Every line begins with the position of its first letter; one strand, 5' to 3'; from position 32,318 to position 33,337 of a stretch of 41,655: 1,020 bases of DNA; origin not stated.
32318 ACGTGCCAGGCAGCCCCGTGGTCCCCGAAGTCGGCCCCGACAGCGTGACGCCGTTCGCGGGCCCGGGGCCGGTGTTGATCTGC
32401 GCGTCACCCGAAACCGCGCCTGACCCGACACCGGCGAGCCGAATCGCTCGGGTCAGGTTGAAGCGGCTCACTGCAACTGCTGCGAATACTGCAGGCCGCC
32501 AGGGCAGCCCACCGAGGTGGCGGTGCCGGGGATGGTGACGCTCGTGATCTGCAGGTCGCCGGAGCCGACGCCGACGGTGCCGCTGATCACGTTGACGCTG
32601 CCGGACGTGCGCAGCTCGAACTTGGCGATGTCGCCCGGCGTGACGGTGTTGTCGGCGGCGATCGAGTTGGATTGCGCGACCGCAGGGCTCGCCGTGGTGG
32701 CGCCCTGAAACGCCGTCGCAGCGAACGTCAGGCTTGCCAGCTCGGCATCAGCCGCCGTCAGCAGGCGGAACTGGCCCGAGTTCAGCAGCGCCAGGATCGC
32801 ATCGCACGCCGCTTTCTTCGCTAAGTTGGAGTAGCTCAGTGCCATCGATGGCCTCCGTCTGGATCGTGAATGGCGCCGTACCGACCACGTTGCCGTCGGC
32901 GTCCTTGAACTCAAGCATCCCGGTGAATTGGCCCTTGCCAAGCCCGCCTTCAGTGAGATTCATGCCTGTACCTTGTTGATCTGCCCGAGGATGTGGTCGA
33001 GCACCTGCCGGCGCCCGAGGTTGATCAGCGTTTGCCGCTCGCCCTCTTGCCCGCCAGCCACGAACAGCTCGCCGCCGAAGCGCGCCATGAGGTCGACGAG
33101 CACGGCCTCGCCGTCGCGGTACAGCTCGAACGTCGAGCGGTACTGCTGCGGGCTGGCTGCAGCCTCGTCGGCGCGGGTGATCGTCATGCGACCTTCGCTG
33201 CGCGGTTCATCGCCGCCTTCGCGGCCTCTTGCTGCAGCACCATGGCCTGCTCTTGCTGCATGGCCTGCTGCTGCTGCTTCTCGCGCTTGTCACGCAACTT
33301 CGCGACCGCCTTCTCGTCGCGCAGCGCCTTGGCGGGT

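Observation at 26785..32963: About 6 kb of non-canonical genes inserted between portal/Bbp19-like and scaffold genes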

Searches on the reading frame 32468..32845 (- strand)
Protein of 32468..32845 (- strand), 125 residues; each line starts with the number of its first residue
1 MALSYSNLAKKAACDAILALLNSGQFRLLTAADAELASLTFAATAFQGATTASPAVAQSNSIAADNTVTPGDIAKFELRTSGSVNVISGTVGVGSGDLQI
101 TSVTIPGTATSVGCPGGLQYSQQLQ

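Call 4: search_protein_families(library=pfam, proteins=[window:32468-32845:-], max_evalue=0.01)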
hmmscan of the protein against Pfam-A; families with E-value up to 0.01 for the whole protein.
window:32468-32845:- (125 aa): 0 families

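Call 5: search_protein_families(library=phrogs, proteins=[window:32468-32845:-], max_evalue=0.01)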
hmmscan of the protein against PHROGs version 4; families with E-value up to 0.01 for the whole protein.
window:32468-32845:- (125 aa): 0 families

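Call 26: find_related_loci(query=window:32468-32845:-, collection=viral_contigs, flank=10000)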
Query window:32468-32845:- (125 aa) in viral_contigs; peptide patterns used: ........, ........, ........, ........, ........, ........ (x = any residue, [..] = any of these).
53 stretches matched a pattern; 14 encode a relative of the query (tblastn E <= 1e-3); 14 distinct loci.
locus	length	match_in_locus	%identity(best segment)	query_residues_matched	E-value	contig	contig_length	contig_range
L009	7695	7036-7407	69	1-124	9e-45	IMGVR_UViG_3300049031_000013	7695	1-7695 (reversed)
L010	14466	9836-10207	69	1-124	9e-45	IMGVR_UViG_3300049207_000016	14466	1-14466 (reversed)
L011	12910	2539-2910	69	1-124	9e-45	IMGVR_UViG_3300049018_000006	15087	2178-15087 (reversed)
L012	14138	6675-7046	69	1-124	9e-45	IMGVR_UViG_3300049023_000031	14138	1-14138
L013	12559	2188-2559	69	1-124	9e-45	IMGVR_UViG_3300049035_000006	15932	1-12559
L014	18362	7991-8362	69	1-124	9e-45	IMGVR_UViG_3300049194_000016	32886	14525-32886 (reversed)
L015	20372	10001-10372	68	1-124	8e-44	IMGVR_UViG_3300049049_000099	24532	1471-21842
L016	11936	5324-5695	68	1-124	8e-44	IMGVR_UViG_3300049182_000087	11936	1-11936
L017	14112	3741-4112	68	1-124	8e-44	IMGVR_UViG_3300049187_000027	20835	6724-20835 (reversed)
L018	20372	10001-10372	68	1-124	8e-44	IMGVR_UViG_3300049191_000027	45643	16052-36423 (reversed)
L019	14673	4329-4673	70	11-124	3e-43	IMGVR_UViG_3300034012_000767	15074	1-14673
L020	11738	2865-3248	59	1-124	1e-33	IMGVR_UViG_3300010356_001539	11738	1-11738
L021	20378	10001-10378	46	1-116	3e-23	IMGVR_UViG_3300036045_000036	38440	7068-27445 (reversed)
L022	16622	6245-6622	45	1-116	4e-20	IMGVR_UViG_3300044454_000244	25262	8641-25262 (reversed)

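Call 29: search_dna_similar(query=window:32468-32845:-, collection=phages, mode=protein, max_evalue=0.01, max_rows=30)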
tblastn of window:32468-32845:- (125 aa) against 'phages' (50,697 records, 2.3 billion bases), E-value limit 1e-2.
No match.

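Call 37: find_homologous_proteins(query=window:32468-32845:-, max_evalue=0.001)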
Query window:32468-32845:- (125 aa): 87 proteins with E <= 0.001 among 219 candidates.
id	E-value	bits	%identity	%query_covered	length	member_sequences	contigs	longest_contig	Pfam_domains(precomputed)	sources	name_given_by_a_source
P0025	2.2e-69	249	100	100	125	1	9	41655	-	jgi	jgi:hypothetical protein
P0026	8.9e-43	163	69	99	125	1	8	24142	-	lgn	-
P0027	4.7e-42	161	70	99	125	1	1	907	-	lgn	-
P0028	1.4e-41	159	69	99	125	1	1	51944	-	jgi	jgi:hypothetical protein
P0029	2.3e-41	158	69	99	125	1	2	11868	-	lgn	-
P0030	3.4e-41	158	69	99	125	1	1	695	-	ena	-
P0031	3.5e-41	158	69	99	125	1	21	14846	-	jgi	jgi:hypothetical protein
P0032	7.8e-41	157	68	98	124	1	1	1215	-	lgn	-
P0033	1.2e-40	156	69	99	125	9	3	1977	-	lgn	-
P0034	1.3e-40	156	68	99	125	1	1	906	-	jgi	jgi:hypothetical protein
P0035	1.6e-40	156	68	99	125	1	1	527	-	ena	-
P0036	1.9e-40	156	68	99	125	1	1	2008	-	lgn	-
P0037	1.9e-40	155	69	99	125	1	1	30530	-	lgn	-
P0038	2.0e-40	155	67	99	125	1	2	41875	-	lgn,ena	-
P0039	2.2e-40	155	68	99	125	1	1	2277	-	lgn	-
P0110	4.0e-14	71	45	86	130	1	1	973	-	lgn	-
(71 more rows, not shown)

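Call 39: find_related_loci(query=window:32468-32845:-, collection=genome_contigs, flank=10000)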
Query window:32468-32845:- (125 aa) in genome_contigs; peptide patterns used: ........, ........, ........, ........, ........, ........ (x = any residue, [..] = any of these).
600 stretches matched a pattern, but none encodes a relative of the query by tblastn (E <= 1e-3).

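Call 41: find_related_loci(query=A2, collection=genome_contigs, flank=10000)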
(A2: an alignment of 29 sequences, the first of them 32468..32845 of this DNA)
Query A2 (125 aa) in genome_contigs; peptide patterns used: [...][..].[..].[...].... (x = any residue, [..] = any of these).
12 stretches matched a pattern; 2 encode a relative of the query (tblastn E <= 1e-3); 2 distinct loci.
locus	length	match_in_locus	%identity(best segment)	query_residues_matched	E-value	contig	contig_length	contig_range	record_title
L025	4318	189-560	60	1-124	4e-37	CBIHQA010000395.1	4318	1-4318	MAG TPA_asm: uncultured Neisseriales bacterium isolate SRR18156187_metabat2_20 genome assembly, contig: ERZ27336840.4240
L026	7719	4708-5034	55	4-112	9e-30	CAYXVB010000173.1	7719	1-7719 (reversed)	MAG TPA_asm: uncultured Bacteriovoracaceae bacterium isolate SRP342105_co1_315 genome assembly, contig: NODE_13287_lengt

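Call 51: search_protein_families(library=phrogs, proteins=[window:32468-32845:-], max_evalue=5)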
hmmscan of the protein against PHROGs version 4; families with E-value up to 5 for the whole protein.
window:32468-32845:- (125 aa): 2 families
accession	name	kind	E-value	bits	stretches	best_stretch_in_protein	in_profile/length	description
phrog_3758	-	head and packaging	0.1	13.6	1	33-105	49-122/140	virion structural protein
phrog_20348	-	unknown function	0.14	12.8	1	6-61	156-210/264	-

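Call 52: search_protein_families(library=pfam, proteins=[window:32468-32845:-], max_evalue=5)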
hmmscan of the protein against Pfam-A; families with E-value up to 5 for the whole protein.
window:32468-32845:- (125 aa): 1 family
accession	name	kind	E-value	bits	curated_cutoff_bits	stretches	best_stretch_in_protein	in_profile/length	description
PF25620.1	PhiKZ_MCP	-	0.076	11.6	27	1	24-107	247-330/635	Bacteriophage PhiKZ major capsid protein gp120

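Call 53: search_protein_families(library=phrogs, alignment_id=A2, max_evalue=1)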
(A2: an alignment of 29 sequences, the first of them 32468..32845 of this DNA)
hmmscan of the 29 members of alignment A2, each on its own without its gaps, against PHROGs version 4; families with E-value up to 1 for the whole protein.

A. member 1, window:32468-32845:- (125 aa): 2 families
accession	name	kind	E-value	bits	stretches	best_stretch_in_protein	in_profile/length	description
phrog_3758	-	head and packaging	0.1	13.6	1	33-105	49-122/140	virion structural protein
phrog_20348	-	unknown function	0.14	12.8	1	6-61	156-210/264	-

B. families by the number of members that match (of 29 scanned): 12 families
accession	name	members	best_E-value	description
phrog_3758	-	23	2.4e-05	virion structural protein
phrog_29204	-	3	0.14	-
phrog_13925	-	2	0.031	-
phrog_10140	-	2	0.33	-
phrog_31632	-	1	0.0097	-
phrog_16636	-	1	0.013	secreted protein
phrog_31951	-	1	0.069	-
phrog_27613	-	1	0.1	tail protein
phrog_35878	-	1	0.12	-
phrog_23003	-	1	0.13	-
phrog_20348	-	1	0.14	-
phrog_3214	-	1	0.44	-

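Call 54: search_dna_similar(query=P0110, collection=phages, mode=protein, max_evalue=1, max_rows=20)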
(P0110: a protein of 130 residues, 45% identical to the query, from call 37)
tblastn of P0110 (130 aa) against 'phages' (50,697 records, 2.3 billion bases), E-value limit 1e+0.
No match.

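Call 63: predict_structure(alignment_id=A2)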
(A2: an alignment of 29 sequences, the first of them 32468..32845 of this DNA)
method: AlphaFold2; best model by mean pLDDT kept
length: 125 residues; sequences in the alignment: 29
mean_pLDDT: 90.8   pTM: 0.80
mean pLDDT of the five models: 90.8, 90.6, 89.9, 89.2, 89.2
residues with pLDDT >= 90: 94; 70-90: 28; 50-70: 3; < 50: 0
segments of 3 or more residues with pLDDT < 50: none
pLDDT, mean of each block of 10 residues (from residue 1): 75 91 94 95 91 89 94 95 93 89 93 92 85
secondary structure, 60 per line:
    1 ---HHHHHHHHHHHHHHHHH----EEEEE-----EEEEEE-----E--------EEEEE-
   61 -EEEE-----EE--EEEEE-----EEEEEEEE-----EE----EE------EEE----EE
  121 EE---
elements in order: H4-20 E25-29 E35-40 E55-59 E62-65 E75-79 E85-92 E112-114 E119-122

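Call 65: fold_search(model_id=the predicted structure, library=pdb)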
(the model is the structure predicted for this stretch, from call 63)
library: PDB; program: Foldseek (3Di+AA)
matches with E <= 10: 137; with E <= 0.001: 1
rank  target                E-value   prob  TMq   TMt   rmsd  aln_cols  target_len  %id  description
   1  9rkv_A                1.3e-04  1.00  0.76  0.69   2.5       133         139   16  Agrobacterium phage 7-7-1 tail fibers (released 2025-12-10)
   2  9mt4_K                5.8e-02  0.97  0.48  0.54   5.9       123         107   11  Connector structure of phage JohannRWettstein (Bas63) (released 2025-11-19)
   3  9c39_K                6.5e-02  0.98  0.49  0.55   5.6       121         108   13  Bacteriophage Sf14 neck C6 reconstruction (released 2025-02-05)
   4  7qh9_DDD              6.5e-01  0.07  0.17  0.06  14.8       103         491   14  TarM(Se)_G117R-4RboP (released 2023-05-10)
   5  4x7r_A                7.3e-01  0.08  0.17  0.06  13.2       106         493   10  Crystal structure of S. aureus TarM G117R mutant in complex with Fondaparinux, alpha-GlcNAc-glycerol and UDP (released 2015-02-25)
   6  7qd7                  8.5e-01  0.06  0.17  0.05  12.6       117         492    9  TarM(Se)_G117R (released 2023-05-10)
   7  2zgk                  9.0e-01  0.15  0.17  0.14  10.7        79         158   11  Crystal structure of wildtype AAL (released 2009-01-20)
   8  4wac                  9.5e-01  0.08  0.18  0.06  13.4       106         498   10  Crystal Structure of TarM (released 2015-02-25)
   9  6r5j_A                1.2e+00  0.12  0.22  0.34  10.0       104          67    9  New MAX Effector from Magnaporthe oryzae (released 2020-05-06)
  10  3wg2_A                1.4e+00  0.06  0.18  0.16  13.5       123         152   11  Crystal structure of Agrocybe cylindracea galectin mutant (N46A) (released 2013-11-27)
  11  3m3e_C                1.5e+00  0.08  0.22  0.18  13.7       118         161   13  Crystal Structure of Agrocybe aegerita lectin AAL mutant E66A complexed with p-Nitrophenyl Thomsen-Friedenreich disacc (released 2010-12-01)
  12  1ww4_A                1.5e+00  0.06  0.18  0.14  12.9       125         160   11  Agrocybe cylindracea galectin complexed with NeuAca2-3lactose (released 2005-08-23)
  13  8zdj_A                1.5e+00  0.03  0.17  0.06  13.4       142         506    7  Cryo-EM structure of Mycobacteriophage Douge genome-packed connector (gp5, gp9, gp10, gp12 and gp13) (released 2025-06-25)
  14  2zgt_A                1.6e+00  0.06  0.19  0.18  11.6       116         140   14  Crystal structure of Agrocybe aegerita lectin AAL mutant F93G (released 2009-01-20)
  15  2zgq_B                1.7e+00  0.12  0.16  0.12  10.8        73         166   12  Crystal structure of AAL mutant L33A in P1 spacegroup (released 2009-01-20)
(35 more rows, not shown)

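Call 75: search_solved_structures(query=A2, max_evalue=10, show_alignments=2)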
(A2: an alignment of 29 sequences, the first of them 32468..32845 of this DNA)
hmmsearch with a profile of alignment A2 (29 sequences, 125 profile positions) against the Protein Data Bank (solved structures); distinct sequences matched with E-value up to 10: 1.
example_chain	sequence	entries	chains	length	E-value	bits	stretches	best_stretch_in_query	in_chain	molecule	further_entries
4rr5_A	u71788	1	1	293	2.5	11.8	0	31-79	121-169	Malonyl CoA-acyl carrier protein transacylase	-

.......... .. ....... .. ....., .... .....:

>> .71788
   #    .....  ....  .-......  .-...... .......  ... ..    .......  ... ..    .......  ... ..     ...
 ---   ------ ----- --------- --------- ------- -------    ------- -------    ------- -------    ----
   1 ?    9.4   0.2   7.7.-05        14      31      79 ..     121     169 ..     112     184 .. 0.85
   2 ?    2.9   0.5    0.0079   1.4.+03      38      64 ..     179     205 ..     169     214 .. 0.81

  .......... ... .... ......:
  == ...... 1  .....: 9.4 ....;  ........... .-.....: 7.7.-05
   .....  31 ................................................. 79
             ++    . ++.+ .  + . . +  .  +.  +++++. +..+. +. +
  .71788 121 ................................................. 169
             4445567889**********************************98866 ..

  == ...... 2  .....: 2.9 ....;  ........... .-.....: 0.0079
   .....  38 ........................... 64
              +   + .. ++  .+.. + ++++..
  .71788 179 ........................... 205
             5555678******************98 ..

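Call 119: search_protein_families(library=pfam, proteins=[L019:1773-4154:+, L019:9368-10345:+, L021:7261-9255:+, L021:14975-16573:+, L021:16573-18483:+, L022:3055-5511:+, L022:11726-13648:+, L020:1590-2504:+, L020:6614-8005:+], max_evalue=0.001)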
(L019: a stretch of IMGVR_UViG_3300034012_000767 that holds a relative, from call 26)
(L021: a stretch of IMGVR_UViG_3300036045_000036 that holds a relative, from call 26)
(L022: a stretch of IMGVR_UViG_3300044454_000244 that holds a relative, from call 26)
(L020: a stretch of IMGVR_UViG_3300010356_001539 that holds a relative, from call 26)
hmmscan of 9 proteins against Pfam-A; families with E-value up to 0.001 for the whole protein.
L019:1773-4154:+ (793 aa): 1 family
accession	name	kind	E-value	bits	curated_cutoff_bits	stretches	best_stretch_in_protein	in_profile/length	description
PF23899.1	SU10_portal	-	1.7e-188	628.3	30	1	6-601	2-593/593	Phage SU10 portal protein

L019:9368-10345:+ (325 aa): 1 family
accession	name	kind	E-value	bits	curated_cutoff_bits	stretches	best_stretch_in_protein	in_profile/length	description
PF17236.8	SU10_MCP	-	9.6e-95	317.9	24.1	1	6-323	4-290/292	SU10 major capsid protein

L021:7261-9255:+ (664 aa): 2 families
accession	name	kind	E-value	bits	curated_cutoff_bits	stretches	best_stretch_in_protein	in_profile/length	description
PF20454.4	GpA_nuclease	-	7.6e-80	268.7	22.5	1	310-597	2-287/294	Terminase large subunit gpA, endonuclease domain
PF05876.18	GpA_ATPase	-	1.3e-62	212.2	25.6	1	40-276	3-239/247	Phage terminase large subunit gpA, ATPase domain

L021:14975-16573:+ (532 aa): 0 families

L021:16573-18483:+ (636 aa): 1 family
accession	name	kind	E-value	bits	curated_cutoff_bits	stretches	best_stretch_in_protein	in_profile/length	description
PF05136.18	Phage_portal_2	-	2.2e-87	293.9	32.9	1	39-383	10-354/354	Phage portal protein, lambda family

L022:3055-5511:+ (818 aa): 2 families
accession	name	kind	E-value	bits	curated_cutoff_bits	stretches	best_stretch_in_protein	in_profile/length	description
PF20454.4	GpA_nuclease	-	5.3e-77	259.4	22.5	1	464-751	2-287/294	Terminase large subunit gpA, endonuclease domain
PF05876.18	GpA_ATPase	-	1.6e-61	208.5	25.6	1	194-430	3-239/247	Phage terminase large subunit gpA, ATPase domain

L022:11726-13648:+ (640 aa): 1 family
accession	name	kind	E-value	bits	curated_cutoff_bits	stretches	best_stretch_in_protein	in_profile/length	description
PF05136.18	Phage_portal_2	-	6e-86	289.2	32.9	1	39-382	11-354/354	Phage portal protein, lambda family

L020:1590-2504:+ (304 aa): 0 families

L020:6614-8005:+ (463 aa): 0 families

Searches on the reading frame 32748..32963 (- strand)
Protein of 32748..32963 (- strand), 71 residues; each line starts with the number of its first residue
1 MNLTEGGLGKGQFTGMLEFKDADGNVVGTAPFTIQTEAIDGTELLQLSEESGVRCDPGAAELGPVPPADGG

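Call 4: search_protein_families(library=pfam, proteins=[window:32748-32963:-], max_evalue=0.01)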
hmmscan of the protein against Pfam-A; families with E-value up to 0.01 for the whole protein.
window:32748-32963:- (71 aa): 0 families

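Call 5: search_protein_families(library=phrogs, proteins=[window:32748-32963:-], max_evalue=0.01)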
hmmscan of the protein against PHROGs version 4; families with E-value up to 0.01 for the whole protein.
window:32748-32963:- (71 aa): 0 families

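Call 51: search_protein_families(library=phrogs, proteins=[window:32748-32963:-], max_evalue=5)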
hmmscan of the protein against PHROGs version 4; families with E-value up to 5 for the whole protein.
window:32748-32963:- (71 aa): 0 families

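Call 52: search_protein_families(library=pfam, proteins=[window:32748-32963:-], max_evalue=5)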
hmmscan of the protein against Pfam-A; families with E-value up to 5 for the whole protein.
window:32748-32963:- (71 aa): 1 family
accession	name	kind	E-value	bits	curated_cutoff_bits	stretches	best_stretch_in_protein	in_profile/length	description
PF06004.18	DUF903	-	0.22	11.9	27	1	14-25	24-35/49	Bacterial protein of unknown function (DUF903)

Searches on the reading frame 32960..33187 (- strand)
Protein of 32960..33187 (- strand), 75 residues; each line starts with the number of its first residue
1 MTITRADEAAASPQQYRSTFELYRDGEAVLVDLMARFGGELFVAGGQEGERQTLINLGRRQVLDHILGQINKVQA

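Call 4: search_protein_families(library=pfam, proteins=[window:32960-33187:-], max_evalue=0.01)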
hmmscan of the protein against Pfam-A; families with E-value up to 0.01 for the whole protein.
window:32960-33187:- (75 aa): 1 family
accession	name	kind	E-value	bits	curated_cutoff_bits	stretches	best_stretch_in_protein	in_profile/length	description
PF25181.1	Phage_Bbp19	-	1.5e-07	31.6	25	1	16-67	1-49/61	Bbp19-like phage protein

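Call 5: search_protein_families(library=phrogs, proteins=[window:32960-33187:-], max_evalue=0.01)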
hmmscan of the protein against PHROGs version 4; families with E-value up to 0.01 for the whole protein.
window:32960-33187:- (75 aa): 2 families
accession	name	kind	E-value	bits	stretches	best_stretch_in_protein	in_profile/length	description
phrog_5977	-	unknown function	6.8e-16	59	1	8-73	10-72/86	-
phrog_19360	-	unknown function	0.00053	21.1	1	9-73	89-149/161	-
